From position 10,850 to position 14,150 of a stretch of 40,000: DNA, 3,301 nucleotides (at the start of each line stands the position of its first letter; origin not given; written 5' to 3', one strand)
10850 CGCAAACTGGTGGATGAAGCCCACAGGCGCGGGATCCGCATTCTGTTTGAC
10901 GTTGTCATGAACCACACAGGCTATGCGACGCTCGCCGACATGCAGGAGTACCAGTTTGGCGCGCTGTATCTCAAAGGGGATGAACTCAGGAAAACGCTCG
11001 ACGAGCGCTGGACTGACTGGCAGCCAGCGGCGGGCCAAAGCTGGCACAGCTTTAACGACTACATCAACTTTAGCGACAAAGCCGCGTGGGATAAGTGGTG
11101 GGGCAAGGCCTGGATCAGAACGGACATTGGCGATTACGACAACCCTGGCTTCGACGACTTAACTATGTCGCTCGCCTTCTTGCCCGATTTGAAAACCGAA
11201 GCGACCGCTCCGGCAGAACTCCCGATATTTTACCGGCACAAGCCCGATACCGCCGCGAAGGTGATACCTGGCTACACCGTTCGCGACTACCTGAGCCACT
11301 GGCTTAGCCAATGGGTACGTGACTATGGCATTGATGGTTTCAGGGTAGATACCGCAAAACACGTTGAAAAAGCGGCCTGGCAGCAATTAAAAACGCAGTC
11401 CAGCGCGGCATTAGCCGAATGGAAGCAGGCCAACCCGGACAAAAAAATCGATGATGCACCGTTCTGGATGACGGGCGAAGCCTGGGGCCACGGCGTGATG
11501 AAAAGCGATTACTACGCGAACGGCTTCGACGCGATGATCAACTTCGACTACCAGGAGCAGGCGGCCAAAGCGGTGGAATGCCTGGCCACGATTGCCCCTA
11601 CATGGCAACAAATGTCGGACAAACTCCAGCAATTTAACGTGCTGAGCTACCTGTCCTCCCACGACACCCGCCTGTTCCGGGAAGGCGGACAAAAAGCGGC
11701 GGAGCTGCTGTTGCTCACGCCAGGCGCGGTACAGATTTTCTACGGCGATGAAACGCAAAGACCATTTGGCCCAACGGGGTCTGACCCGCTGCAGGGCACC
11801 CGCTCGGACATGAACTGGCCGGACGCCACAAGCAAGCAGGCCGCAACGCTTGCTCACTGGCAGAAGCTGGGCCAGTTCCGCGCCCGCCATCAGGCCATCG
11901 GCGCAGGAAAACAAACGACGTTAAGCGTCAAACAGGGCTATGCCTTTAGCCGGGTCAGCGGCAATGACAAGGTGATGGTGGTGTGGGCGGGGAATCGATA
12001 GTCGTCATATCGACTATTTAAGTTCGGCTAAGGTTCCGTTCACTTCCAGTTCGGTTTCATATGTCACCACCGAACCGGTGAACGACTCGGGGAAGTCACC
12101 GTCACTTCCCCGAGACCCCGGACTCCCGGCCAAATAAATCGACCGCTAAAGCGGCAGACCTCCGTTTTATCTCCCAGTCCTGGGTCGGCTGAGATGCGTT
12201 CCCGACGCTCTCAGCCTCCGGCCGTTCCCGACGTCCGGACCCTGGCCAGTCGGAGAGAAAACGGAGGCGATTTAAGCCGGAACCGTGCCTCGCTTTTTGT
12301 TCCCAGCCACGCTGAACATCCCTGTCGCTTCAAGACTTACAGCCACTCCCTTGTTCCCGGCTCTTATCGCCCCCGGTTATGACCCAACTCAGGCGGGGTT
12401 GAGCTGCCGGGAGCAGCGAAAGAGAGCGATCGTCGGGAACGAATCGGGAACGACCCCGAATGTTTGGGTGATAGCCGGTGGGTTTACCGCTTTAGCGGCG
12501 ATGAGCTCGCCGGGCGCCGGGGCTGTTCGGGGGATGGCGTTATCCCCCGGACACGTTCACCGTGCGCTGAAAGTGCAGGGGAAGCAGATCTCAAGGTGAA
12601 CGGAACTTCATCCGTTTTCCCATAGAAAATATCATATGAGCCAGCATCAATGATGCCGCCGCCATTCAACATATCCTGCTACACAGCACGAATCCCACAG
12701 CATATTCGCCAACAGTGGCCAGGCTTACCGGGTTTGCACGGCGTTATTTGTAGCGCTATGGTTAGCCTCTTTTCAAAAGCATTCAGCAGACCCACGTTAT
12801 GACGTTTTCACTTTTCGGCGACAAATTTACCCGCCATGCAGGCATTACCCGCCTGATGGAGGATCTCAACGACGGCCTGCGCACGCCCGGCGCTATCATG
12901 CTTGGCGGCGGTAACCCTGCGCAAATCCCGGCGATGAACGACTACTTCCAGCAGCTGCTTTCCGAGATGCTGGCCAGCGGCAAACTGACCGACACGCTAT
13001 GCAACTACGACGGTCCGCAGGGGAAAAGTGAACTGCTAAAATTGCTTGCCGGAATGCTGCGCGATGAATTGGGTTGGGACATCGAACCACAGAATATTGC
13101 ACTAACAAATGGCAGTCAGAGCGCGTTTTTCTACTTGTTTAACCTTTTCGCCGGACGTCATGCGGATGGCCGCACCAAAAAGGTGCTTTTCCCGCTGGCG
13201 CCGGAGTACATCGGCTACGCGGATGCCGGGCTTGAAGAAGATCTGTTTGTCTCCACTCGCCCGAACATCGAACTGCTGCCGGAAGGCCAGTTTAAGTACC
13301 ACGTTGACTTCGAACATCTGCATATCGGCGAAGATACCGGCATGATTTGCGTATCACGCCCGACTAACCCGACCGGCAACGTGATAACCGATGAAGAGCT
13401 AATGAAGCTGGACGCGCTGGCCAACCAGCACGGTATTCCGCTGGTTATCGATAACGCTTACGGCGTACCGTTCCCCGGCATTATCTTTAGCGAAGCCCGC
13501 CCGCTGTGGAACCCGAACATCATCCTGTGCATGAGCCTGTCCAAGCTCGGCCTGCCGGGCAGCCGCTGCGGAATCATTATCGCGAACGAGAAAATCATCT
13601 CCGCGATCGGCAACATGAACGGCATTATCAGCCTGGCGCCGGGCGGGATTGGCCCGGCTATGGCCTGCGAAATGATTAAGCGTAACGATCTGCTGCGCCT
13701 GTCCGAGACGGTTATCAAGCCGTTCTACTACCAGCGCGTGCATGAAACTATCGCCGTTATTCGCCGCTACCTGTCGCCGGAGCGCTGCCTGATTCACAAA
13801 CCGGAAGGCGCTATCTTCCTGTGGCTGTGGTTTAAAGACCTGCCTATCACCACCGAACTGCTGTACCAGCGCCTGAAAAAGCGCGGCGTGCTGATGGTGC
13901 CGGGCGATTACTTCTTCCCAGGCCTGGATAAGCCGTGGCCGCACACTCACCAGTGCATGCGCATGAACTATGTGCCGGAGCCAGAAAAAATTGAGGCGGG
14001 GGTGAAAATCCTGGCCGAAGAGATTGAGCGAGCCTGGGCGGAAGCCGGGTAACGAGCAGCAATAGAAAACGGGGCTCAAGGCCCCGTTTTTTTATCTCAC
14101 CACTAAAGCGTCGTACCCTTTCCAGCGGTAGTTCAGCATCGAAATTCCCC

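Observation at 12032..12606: A ~575-bp non-coding, hairpin-dense inverted-duplication element inserted between malS and avtA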

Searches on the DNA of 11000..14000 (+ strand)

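Call 4: search_rna_families(source=window, start=11000, end=14000, threshold=evalue, max_evalue=1, show_alignments=3)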
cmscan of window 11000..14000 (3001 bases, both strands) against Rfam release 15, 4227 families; matches with E-value up to 1: 0.
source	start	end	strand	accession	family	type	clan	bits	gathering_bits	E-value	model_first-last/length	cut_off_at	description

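Call 5: search_dna_similar(query=window:12002-12798:+, collection=ecoli_genomes, mode=distant, max_rows=20)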
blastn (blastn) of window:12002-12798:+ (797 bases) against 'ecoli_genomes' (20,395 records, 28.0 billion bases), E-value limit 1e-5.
No match.
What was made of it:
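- On TRIP1 repeat family: Direct blastn of the window spacer against E. coli finds nothing (call 5), so the relationship is distant.
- Closest known: TRIP1 repeats of Escherichia coli. Different: Direct blastn of the window spacer finds nothing in 5426 E. coli genomes (call 5).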

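Call 6: search_dna_similar(query=window:11000-13800:+, collection=ecoli_genomes, mode=distant, max_rows=5)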
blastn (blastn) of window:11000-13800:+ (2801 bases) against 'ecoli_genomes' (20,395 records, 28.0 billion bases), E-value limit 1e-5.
Records with a match: 5424; places in all: 5425; records where one place covers at least 80% of the query: 0.
Genomes with a match: 5424 of 5426; with a place that covers at least 80% of the query: 0. Places per genome that has any: lowest 1, median 1, highest 2. On chromosomes: 5425 places; on plasmids: 0.
Best place of each record, by identity: 60-80% 5424.
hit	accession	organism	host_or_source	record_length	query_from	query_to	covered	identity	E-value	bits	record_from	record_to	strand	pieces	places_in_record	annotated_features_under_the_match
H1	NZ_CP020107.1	Escherichia coli strain 13E0767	cattle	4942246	4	2801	73%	78.6%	0e+0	1684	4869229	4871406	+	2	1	avtA: valine--pyruvate transaminase | malS: alpha-amylase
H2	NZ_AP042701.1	Escherichia coli strain OkiPb01716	bovine feces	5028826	4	2801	73%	78.6%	0e+0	1684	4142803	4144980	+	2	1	avtA: valine--pyruvate transaminase | malS: alpha-amylase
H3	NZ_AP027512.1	Escherichia coli strain LR-28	Homo sapiens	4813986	4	2801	73%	78.0%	0e+0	1654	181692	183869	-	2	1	avtA: valine--pyruvate transaminase | malS: alpha-amylase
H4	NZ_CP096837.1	Escherichia coli strain PS10-3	small intestine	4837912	4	2801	73%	78.5%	0e+0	1688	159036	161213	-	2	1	avtA: valine--pyruvate transaminase | malS: alpha-amylase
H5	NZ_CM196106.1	Escherichia coli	urban waste bin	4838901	4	2801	73%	78.5%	0e+0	1688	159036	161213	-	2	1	avtA: valine--pyruvate transaminase | malS: alpha-amylase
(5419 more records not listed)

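Call 29: get_annotated_region(hit=H1, flank=200)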
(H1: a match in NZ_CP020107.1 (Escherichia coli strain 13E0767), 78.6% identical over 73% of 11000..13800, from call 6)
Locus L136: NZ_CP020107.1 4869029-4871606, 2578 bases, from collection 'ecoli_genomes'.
description: Escherichia coli strain 13E0767 chromosome, complete genome
organism: Escherichia coli strain 13E0767 (NCBI taxid 562)
replicon: chromosome; assembly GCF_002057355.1
host: -; source: cattle; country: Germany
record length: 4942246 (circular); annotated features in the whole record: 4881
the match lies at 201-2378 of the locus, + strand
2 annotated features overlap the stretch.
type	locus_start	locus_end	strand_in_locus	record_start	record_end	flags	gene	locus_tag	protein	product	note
CDS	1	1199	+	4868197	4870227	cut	malS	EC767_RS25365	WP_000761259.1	alpha-amylase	-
CDS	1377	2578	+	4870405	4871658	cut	avtA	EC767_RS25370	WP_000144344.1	valine--pyruvate transaminase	-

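Call 70: search_rna_families(source=window, start=12000, end=12640, threshold=evalue, max_evalue=10, show_alignments=3)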
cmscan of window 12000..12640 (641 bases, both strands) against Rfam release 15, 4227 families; matches with E-value up to 10: 2.
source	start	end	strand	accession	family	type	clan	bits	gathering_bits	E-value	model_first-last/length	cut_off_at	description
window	12469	12556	+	RF02829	Scr4115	Gene; sRNA;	-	21.6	58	2.3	1-109/109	no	Streptomyces RNA 4115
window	12158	12271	+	RF00102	VA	Gene;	-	16.6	62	4.4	1-159/159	no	VA RNA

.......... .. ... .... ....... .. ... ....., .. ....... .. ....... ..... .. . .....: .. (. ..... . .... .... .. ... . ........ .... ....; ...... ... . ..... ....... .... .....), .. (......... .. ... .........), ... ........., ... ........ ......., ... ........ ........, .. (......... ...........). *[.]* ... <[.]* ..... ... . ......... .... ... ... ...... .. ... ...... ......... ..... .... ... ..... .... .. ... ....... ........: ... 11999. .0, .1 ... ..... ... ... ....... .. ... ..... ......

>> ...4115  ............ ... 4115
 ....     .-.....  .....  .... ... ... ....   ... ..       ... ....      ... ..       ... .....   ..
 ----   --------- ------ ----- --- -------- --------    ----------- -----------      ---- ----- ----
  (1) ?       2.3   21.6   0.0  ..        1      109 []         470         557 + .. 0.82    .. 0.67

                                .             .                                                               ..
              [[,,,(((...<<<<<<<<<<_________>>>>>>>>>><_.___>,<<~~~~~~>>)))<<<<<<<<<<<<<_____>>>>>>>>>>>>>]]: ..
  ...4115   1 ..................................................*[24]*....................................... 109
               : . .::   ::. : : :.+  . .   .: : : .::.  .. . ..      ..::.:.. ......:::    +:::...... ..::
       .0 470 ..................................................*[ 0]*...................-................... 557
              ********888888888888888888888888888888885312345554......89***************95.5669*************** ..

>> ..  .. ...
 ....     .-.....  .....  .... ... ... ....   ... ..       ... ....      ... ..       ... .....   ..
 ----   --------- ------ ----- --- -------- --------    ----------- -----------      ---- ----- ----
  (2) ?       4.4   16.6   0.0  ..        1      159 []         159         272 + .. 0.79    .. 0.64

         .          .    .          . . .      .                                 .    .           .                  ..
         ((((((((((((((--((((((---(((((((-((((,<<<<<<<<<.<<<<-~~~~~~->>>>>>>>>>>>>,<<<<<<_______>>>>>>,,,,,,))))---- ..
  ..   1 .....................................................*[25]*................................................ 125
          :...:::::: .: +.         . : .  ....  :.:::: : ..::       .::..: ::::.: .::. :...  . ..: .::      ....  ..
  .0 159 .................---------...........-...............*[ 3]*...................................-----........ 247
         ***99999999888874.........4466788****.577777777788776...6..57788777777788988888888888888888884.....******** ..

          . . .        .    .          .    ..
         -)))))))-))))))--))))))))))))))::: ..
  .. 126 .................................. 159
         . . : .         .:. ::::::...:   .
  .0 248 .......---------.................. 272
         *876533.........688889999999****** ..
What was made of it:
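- On TwoAYGGAY RNA (RF01731): The window has no hit at E<=10 (call 70) or at E<=1 (call 4).
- The window copy gives no TwoAYGGAY hit even at E<=10 (call 70).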

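Call 101: search_dna_similar(query=window:12021-12618:+, collection=plasmids, mode=distant, max_rows=12)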
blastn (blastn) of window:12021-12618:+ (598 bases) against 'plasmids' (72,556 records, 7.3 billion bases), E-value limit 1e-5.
No match.

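Call 102: search_dna_similar(query=window:12021-12618:+, collection=phages, mode=distant, max_rows=8)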
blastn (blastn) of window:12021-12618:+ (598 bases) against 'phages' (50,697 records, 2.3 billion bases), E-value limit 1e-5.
No match.
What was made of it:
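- The element has no match on plasmids or phages (calls 101, 102).
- Tried and rejected: No match (calls 101, 102).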

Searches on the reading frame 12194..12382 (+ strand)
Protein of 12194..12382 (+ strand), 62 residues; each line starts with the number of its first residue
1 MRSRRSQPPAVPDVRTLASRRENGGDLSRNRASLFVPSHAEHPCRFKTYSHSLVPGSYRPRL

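Call 82: search_protein_families(library=pfam, proteins=[window:12194-12382:+], max_evalue=1)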
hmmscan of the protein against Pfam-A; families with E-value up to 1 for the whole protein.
window:12194-12382:+ (62 aa): 0 families

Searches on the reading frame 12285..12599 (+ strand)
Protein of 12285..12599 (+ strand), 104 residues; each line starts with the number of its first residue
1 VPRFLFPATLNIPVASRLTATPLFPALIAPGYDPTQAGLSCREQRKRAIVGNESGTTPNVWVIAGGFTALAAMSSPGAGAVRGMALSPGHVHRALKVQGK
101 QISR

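Call 82: search_protein_families(library=pfam, proteins=[window:12285-12599:+], max_evalue=1)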
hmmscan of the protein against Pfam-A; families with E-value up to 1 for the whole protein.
window:12285-12599:+ (104 aa): 1 family
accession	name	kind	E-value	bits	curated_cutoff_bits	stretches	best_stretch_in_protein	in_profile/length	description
PF20240.3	DUF6597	-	0.24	12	27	1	56-101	56-96/103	Domain of unknown function (DUF6597)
